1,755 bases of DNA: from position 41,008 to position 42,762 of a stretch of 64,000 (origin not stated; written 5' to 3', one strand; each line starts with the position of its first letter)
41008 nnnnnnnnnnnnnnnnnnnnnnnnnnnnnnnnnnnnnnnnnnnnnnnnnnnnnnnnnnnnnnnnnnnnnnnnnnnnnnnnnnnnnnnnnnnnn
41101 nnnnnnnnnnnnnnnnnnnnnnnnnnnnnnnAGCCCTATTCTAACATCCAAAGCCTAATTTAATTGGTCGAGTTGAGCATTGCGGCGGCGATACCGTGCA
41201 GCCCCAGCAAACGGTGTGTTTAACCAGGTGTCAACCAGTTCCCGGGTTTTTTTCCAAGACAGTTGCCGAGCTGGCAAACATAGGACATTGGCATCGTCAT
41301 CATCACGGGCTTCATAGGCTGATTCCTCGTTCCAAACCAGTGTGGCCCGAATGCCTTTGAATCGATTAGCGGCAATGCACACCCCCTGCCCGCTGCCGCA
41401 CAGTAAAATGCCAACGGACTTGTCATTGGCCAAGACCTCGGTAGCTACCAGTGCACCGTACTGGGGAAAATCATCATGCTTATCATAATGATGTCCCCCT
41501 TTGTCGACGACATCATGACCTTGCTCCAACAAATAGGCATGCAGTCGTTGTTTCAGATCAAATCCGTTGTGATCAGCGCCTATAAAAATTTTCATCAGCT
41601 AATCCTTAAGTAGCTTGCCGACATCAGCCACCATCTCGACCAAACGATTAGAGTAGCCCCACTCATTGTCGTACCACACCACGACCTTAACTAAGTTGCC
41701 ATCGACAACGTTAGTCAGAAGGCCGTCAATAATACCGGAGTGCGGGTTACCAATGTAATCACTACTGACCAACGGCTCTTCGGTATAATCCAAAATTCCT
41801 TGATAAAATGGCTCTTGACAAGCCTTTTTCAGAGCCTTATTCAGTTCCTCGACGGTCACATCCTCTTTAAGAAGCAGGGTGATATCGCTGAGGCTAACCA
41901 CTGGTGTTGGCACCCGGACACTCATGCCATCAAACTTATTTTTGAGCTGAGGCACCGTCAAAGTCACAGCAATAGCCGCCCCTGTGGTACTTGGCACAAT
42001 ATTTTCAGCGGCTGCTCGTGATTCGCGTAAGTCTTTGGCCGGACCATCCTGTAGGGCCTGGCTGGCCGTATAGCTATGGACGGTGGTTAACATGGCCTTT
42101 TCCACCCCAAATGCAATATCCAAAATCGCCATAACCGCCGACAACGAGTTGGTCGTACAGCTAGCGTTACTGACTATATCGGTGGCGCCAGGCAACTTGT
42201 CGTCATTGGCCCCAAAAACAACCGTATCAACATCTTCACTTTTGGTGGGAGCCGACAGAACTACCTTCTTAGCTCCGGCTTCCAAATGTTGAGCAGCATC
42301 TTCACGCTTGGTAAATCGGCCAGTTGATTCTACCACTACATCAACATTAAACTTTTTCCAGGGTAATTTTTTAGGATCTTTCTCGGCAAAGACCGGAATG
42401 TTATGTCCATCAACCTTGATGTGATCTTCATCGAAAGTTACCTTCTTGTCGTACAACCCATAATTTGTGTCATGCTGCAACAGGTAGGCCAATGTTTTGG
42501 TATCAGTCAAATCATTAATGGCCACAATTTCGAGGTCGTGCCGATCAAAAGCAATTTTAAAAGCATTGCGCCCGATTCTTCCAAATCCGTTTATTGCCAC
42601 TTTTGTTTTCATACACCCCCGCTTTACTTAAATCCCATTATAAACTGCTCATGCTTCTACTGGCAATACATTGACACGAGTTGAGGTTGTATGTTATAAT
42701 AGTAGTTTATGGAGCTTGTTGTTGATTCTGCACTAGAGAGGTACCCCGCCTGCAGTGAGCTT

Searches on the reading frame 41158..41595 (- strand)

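Call 79: search_protein_families(library=pfam, proteins=[window:41158-41595:-], max_evalue=0.00001)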
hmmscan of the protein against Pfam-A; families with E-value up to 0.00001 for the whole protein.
window:41158-41595:- (146 aa): 1 family
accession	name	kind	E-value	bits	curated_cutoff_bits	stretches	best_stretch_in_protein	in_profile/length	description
PF02502.23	LacAB_rpiB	-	1.9e-44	151.4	24.7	1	3-140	1-136/138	Ribose/Galactose Isomerase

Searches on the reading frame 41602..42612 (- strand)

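Call 79: search_protein_families(library=pfam, proteins=[window:41602-42612:-], max_evalue=0.00001)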
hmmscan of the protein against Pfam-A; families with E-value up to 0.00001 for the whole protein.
window:41602-42612:- (337 aa): 2 families
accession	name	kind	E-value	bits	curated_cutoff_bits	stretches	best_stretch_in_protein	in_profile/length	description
PF02800.25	Gp_dh_C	-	1.7e-55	187.3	24.4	1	158-314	2-158/158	Glyceraldehyde 3-phosphate dehydrogenase, C-terminal domain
PF00044.30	Gp_dh_N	-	8.2e-39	132.4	31.7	1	4-102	2-100/101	Glyceraldehyde 3-phosphate dehydrogenase, NAD binding domain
